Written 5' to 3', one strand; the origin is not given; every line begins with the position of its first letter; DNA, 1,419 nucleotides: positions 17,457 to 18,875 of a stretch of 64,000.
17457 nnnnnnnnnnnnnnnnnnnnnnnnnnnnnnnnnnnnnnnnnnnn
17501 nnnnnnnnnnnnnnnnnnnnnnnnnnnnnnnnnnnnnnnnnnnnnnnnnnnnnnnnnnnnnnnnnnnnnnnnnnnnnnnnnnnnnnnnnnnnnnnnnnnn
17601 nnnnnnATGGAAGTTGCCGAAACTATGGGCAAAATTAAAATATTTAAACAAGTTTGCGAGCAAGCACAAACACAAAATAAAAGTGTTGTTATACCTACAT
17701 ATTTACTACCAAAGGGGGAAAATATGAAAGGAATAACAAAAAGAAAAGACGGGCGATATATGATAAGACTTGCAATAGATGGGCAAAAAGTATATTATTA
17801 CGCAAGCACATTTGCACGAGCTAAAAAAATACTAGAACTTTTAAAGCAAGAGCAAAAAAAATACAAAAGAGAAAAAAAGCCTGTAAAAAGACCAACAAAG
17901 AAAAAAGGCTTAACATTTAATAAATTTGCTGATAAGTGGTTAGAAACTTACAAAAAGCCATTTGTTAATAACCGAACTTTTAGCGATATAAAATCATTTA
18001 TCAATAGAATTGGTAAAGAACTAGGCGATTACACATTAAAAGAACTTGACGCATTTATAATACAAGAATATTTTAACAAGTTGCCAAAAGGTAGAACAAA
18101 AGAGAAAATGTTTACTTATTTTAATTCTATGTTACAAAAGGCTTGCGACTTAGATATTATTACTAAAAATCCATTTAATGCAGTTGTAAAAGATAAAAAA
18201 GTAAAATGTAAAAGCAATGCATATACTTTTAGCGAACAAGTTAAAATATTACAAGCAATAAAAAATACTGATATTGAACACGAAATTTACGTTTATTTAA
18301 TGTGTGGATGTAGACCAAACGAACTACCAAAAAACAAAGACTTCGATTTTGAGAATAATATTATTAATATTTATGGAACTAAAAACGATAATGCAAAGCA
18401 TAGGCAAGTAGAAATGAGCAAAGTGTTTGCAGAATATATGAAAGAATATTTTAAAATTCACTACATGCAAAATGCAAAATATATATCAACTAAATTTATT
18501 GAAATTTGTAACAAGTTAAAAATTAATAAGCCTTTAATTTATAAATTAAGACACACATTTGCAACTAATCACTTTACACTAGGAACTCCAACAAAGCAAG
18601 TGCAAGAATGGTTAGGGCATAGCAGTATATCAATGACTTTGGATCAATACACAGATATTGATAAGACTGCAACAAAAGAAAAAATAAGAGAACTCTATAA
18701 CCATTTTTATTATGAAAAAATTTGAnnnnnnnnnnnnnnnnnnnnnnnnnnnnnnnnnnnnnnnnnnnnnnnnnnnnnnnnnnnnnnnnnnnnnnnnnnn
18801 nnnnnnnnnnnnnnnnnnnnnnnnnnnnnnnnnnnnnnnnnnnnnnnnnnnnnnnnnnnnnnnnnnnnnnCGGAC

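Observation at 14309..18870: Very small (4.56 kb) integrative element in tRNA-Leu(UAA) with integrase, repressor switch and sigma-like gene but no replication, packaging or transfer genes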

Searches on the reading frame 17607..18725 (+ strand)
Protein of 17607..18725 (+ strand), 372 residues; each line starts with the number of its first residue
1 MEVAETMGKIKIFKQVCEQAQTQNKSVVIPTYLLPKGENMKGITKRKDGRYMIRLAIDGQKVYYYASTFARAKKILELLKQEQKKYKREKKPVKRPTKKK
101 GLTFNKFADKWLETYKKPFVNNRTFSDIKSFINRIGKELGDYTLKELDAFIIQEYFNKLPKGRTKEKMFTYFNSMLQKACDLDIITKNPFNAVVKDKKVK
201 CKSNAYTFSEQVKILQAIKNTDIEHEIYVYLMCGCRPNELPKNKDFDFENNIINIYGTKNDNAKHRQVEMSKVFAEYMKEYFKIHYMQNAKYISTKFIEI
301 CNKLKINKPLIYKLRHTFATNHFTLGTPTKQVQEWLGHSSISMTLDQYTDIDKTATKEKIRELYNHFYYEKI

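Call 4: search_protein_families(library=pfam, proteins=[window:17607-18725:+], max_evalue=1)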
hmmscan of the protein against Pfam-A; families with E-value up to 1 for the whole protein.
window:17607-18725:+ (372 aa): 3 families
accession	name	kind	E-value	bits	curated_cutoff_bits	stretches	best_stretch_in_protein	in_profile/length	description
PF00589.27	Phage_integrase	-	6.5e-15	55.8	27.1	1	209-353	6-170/172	Phage integrase family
PF14659.12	Phage_int_SAM_3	-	2.2e-06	28.2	22.6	1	103-159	1-57/58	Phage integrase, N-terminal SAM-like domain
PF13102.12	Phage_int_SAM_5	-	0.004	17.9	22.3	1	103-191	1-94/98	Phage integrase SAM-like domain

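Call 5: search_protein_families(library=phrogs, proteins=[window:17607-18725:+], max_evalue=1)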
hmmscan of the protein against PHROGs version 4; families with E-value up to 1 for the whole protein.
window:17607-18725:+ (372 aa): 7 families
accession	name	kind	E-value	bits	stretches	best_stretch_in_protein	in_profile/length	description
phrog_1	-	integration and excision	1e-44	154.8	1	32-363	111-447/611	integrase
phrog_216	-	integration and excision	1.5e-18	68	1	165-365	15-238/301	integrase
phrog_7685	-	integration and excision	4.8e-07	30.6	1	256-361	119-233/240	integrase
phrog_7269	-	integration and excision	0.00026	21.9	1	313-352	32-70/89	integrase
phrog_23271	-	unknown function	0.00028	21.8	1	314-350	14-49/67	-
phrog_34557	-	integration and excision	0.00076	20.2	1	312-354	128-169/183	integrase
phrog_25190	-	integration and excision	0.12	13.7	1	286-363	24-101/109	integrase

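Call 25: find_related_loci(query=window:17724-18725:+, collection=viral_contigs, flank=10000)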
Query window:17724-18725:+ (333 aa) in viral_contigs; peptide patterns used: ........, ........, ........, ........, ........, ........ (x = any residue, [..] = any of these).
9 stretches matched a pattern, but none encodes a relative of the query by tblastn (E <= 1e-3).

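Call 26: find_homologous_proteins(query=window:17724-18725:+, max_evalue=1e-20)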
Query window:17724-18725:+ (333 aa): 214 proteins with E <= 1e-20 among 2203 candidates; the best 120 are listed.
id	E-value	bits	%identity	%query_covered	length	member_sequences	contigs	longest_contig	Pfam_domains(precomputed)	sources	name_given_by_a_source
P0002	1.8e-219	745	100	100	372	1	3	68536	PF14659.13,PF00589.28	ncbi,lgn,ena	-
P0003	1.9e-139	483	65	100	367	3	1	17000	PF14659.13,PF00589.28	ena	-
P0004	4.1e-136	472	66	100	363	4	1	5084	PF14659.13,PF00589.28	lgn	-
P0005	1.9e-134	466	69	92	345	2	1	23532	PF14659.13,PF00589.28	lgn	-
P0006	8.3e-125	435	61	100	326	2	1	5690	PF14659.13,PF00589.28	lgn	-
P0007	1.2e-124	434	62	99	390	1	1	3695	PF14659.13,PF00589.28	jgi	jgi:integrase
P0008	1.4e-124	434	61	99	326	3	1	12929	PF14659.13,PF00589.28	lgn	-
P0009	2.2e-124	433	59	99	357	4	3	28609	PF14659.13,PF00589.28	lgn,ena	-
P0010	1.7e-123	430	60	100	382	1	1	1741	PF14659.13,PF00589.28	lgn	-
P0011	2.4e-123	430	62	100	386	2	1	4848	PF14659.13,PF00589.28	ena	-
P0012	3.0e-123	429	60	99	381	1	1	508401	PF14659.13,PF00589.28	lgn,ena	-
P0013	5.8e-123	428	60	99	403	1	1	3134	PF00589.28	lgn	-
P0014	6.5e-123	428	60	100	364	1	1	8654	PF14659.13,PF00589.28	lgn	-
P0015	1.1e-122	428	59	100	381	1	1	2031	PF14659.13,PF00589.28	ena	-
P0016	1.3e-122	427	59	100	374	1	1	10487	PF14659.13,PF00589.28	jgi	jgi:integrase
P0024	7.4e-121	422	60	100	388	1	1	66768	PF14659.13,PF00589.28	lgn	-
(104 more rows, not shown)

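Call 27: find_encoding_contigs(protein=P0005, flank=10000, max_places=3)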
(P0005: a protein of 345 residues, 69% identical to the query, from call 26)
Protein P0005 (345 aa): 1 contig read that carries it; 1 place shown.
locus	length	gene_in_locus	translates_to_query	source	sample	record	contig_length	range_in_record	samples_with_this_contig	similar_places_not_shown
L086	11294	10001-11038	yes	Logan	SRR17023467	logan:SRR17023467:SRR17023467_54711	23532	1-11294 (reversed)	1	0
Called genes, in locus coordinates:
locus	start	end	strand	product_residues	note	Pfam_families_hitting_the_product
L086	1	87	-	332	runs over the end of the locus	-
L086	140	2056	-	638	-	PF09479:Flg_new (faint)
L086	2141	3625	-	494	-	-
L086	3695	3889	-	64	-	-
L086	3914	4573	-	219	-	-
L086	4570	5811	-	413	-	-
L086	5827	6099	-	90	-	-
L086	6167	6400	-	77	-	-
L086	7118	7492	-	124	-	-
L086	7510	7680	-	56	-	-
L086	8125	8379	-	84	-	-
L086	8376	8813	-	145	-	-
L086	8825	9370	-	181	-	-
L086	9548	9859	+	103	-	PF01381:HTH_3, PF12844:HTH_19, PF13443:HTH_26 (weak), PF13560:HTH_31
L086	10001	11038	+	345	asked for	PF14659:Phage_int_SAM_3 (weak), PF00589:Phage_integrase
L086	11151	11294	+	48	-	?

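Call 28: find_encoding_contigs(protein=P0003, flank=10000, max_places=3)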
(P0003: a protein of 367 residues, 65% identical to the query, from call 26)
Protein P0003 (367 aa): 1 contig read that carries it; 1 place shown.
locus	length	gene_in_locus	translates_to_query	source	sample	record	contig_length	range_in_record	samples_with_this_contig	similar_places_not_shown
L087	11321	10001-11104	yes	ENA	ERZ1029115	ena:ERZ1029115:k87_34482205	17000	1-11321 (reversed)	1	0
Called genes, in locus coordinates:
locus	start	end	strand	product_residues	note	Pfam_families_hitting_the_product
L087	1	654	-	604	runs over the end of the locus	PF00664:ABC_membrane, PF00005:ABC_tran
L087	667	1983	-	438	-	-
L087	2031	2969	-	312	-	PF01695:IstB_IS21, PF00308:Bac_DnaA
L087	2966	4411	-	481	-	PF07261:DnaB_2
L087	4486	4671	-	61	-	PF12838:Fer4_7 (faint), PF14697:Fer4_21 (faint), PF13237:Fer4_10 (weak), PF12837:Fer4_6 (faint), PF13187:Fer4_9, PF00037:Fer4 (weak)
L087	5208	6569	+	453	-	PF13487:HD_5, PF01966:HD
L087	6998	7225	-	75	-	-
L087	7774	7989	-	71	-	-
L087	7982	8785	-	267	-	-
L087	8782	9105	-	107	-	-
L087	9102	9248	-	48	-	-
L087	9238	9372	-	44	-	-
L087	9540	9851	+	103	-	PF01381:HTH_3, PF12844:HTH_19, PF13560:HTH_31 (weak)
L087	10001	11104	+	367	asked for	PF14659:Phage_int_SAM_3, PF00589:Phage_integrase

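Call 29: find_encoding_contigs(protein=P0012, flank=10000, max_places=3)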
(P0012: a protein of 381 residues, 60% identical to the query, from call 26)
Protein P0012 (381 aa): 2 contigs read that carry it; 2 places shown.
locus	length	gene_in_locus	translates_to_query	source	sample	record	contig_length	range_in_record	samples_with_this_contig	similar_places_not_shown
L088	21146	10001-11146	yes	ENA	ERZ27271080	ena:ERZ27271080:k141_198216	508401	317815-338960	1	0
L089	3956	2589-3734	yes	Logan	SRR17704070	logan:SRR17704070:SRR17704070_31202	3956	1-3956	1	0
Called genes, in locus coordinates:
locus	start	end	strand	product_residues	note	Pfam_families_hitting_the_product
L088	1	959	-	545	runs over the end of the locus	PF11932:DUF3450 (faint), PF24161:CCDC39 (weak), PF26022:CC_Liprin_beta (faint), PF19220:Rod_CreS (weak), PF10473:CENP-F_leu_zip (weak)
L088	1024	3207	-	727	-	PF12799:LRR_4 (faint), PF13855:LRR_8 (faint), PF03382:DUF285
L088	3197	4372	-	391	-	-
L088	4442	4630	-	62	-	-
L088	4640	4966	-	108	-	-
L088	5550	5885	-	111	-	-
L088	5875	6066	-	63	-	-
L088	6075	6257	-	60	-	-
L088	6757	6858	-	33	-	-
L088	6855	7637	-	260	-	-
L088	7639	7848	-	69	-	-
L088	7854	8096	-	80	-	-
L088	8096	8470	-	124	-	-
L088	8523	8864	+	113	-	-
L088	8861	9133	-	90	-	-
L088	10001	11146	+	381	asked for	PF14659:Phage_int_SAM_3, PF00589:Phage_integrase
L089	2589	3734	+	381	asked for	PF14659:Phage_int_SAM_3, PF00589:Phage_integrase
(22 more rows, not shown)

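Call 44: find_related_loci(query=A2, collection=metagenome_contigs, flank=10000)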
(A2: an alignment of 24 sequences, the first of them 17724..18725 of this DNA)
Query A2 (333 aa) in metagenome_contigs; peptide patterns used: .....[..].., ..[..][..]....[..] (x = any residue, [..] = any of these).
246 stretches matched a pattern; 96 encode a relative of the query (tblastn E <= 1e-3); the best 80 are kept; 80 distinct loci.
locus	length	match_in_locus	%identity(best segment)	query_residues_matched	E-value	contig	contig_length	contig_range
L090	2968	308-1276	60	1-330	1e-135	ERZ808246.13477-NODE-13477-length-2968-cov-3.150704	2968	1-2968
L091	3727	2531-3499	58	1-330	5e-127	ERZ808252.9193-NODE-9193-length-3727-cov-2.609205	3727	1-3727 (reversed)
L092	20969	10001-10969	58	1-330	3e-124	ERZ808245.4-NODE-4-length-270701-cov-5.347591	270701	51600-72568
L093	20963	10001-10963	48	1-330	7e-105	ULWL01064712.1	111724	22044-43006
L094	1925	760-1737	48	1-329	4e-100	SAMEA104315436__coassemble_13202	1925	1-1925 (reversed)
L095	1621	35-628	61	133-330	4e-86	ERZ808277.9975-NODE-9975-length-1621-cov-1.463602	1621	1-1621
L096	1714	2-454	70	180-330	8e-74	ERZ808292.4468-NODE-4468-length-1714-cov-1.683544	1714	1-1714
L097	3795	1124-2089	38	1-328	2e-58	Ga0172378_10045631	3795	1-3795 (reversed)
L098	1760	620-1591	40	1-330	9e-60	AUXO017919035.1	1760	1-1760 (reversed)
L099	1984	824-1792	36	1-331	6e-56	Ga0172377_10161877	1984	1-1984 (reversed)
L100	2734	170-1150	31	1-331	8e-39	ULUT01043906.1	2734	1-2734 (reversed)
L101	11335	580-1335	30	64-312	2e-22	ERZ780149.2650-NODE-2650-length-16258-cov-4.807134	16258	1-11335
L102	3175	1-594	32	136-329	3e-22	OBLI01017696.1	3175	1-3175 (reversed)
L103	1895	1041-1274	49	253-331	3e-19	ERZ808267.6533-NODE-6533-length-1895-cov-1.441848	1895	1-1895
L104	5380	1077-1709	23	97-309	4e-8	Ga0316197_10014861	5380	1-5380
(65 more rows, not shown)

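Call 49: find_encoding_contigs(protein=P0009, flank=10000, max_places=3)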
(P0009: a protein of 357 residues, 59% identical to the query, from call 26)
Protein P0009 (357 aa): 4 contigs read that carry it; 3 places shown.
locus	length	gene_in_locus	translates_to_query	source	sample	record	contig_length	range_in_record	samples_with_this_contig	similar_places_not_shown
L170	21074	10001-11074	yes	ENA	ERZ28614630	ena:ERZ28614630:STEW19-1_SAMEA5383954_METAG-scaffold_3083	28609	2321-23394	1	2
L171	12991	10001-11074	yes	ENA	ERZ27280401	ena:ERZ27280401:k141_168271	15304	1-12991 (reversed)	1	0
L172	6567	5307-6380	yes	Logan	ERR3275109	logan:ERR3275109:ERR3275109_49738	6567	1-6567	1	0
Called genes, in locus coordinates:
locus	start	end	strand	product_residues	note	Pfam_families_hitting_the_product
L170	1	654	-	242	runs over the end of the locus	PF14386:DUF4417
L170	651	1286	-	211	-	-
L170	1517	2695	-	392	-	-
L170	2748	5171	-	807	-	-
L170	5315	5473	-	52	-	-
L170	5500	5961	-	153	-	-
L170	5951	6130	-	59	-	-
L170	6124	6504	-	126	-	-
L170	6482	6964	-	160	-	PF07463:NUMOD4, PF13392:HNH_3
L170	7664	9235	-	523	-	PF08614:ATG16 (faint), PF10473:CENP-F_leu_zip (faint), PF19220:Rod_CreS (faint), PF24161:CCDC39, PF28019:HmpF (weak), PF00038:Filament (weak), PF06818:Fez1 (weak), PF26095:CC_Bre1 (weak), +5 more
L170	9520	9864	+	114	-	PF12844:HTH_19 (weak), PF13560:HTH_31, PF01381:HTH_3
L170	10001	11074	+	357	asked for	PF14659:Phage_int_SAM_3 (weak), PF00589:Phage_integrase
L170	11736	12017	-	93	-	-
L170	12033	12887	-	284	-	-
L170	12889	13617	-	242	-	PF14386:DUF4417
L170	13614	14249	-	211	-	-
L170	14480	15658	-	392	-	-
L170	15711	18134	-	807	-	-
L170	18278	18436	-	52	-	-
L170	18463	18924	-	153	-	-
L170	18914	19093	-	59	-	-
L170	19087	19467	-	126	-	-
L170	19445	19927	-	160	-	PF07463:NUMOD4, PF13392:HNH_3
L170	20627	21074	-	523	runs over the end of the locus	PF08614:ATG16 (faint), PF10473:CENP-F_leu_zip (faint), PF19220:Rod_CreS (faint), PF24161:CCDC39, PF28019:HmpF (weak), PF00038:Filament (weak), PF06818:Fez1 (weak), PF26095:CC_Bre1 (weak), +5 more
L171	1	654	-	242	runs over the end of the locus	PF14386:DUF4417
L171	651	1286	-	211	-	-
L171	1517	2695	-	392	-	-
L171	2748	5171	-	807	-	-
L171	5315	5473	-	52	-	-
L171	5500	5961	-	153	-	-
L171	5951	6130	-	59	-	-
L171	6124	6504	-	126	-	-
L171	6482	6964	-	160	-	PF07463:NUMOD4, PF13392:HNH_3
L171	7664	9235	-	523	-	PF08614:ATG16 (faint), PF10473:CENP-F_leu_zip (faint), PF19220:Rod_CreS (faint), PF24161:CCDC39, PF28019:HmpF (weak), PF00038:Filament (weak), PF06818:Fez1 (weak), PF26095:CC_Bre1 (weak), +5 more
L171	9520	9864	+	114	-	PF12844:HTH_19 (weak), PF13560:HTH_31, PF01381:HTH_3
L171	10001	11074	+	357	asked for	PF14659:Phage_int_SAM_3 (weak), PF00589:Phage_integrase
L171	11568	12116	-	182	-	PF00226:DnaJ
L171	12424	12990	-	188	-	?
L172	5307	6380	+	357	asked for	PF14659:Phage_int_SAM_3 (weak), PF00589:Phage_integrase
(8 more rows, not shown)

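Call 50: find_encoding_contigs(protein=P0024, flank=10000, max_places=2)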
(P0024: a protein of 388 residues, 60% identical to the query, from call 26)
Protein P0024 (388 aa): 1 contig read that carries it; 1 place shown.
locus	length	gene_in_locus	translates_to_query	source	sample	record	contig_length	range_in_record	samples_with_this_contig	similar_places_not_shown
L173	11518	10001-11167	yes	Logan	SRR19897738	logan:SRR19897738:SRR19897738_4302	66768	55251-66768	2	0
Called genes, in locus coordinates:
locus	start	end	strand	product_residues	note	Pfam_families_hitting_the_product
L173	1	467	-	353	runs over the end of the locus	PF01446:Rep_1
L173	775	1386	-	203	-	-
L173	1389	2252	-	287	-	-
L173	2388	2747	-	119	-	-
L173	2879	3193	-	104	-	-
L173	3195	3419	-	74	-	-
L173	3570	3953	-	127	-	-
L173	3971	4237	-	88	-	-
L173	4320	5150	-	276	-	PF09479:Flg_new (faint)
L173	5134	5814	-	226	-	-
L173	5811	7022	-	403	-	-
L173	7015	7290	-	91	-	-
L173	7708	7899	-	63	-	-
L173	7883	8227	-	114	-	-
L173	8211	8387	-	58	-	-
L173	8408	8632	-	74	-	-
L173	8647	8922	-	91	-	-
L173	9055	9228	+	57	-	-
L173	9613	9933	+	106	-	PF01381:HTH_3, PF04545:Sigma70_r4 (faint), PF12844:HTH_19, PF13443:HTH_26 (weak), PF13560:HTH_31 (weak)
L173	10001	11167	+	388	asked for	PF14659:Phage_int_SAM_3, PF00589:Phage_integrase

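Call 51: find_encoding_contigs(protein=P0008, flank=10000, max_places=2)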
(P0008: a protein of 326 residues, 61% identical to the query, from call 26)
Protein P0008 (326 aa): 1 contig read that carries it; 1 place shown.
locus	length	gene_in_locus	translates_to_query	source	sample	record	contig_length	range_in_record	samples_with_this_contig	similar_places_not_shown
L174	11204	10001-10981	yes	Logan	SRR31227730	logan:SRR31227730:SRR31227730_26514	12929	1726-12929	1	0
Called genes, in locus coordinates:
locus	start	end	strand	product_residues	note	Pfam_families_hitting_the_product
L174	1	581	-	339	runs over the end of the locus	PF23343:REP_ORF2-G2P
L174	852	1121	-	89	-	-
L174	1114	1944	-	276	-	-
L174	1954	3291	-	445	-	PF13306:LRR_5 (weak)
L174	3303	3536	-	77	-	-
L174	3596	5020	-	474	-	-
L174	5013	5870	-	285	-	-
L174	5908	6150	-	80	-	-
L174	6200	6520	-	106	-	-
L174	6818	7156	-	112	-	-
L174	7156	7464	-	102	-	-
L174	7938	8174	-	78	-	-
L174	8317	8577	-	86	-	-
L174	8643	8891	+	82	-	-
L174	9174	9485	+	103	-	PF01381:HTH_3, PF12844:HTH_19, PF13560:HTH_31 (weak)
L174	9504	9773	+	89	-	-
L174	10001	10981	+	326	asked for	PF14659:Phage_int_SAM_3, PF00589:Phage_integrase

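Call 58: search_protein_families(library=padloc, proteins=[window:17607-18725:+], max_evalue=1)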
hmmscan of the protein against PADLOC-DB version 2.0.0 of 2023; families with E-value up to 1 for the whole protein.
window:17607-18725:+ (372 aa): 0 families

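Call 59: search_protein_families(library=ncbifam, proteins=[window:17607-18725:+], max_evalue=1)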
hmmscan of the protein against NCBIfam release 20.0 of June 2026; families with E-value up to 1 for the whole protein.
window:17607-18725:+ (372 aa): 8 families
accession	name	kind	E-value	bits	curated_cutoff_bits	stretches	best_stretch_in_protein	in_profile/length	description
NF040815.2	recomb_XerA_Arch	equivalog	1.1e-16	61.2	220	1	127-358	23-261/263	site-specific tyrosine recombinase/integron integrase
TIGR02224.1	recomb_XerC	equivalog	4.6e-13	49.2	335.15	1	127-365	24-287/295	tyrosine recombinase XerC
TIGR02225.1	recomb_XerD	equivalog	2.4e-10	40.2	329.6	2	300-364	223-287/290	site-specific tyrosine recombinase XerD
NF003462.0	PRK05084.1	equivalog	6e-10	38.4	267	1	312-363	306-356/360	tyrosine recombinase XerS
TIGR02249.1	integrase_gron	subfamily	1.5e-09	37.7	265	2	284-352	234-301/315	integron integrase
NF001399.0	PRK00283.1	subfamily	6.7e-07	28.8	279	1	313-361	246-293/300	tyrosine recombinase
NF011946.0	PRK15417.1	equivalog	0.00063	19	435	1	285-353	250-317/337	integron integrase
NF002331.0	PRK01287.1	subfamily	0.063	12.2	371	1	311-351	273-312/365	site-specific tyrosine recombinase XerC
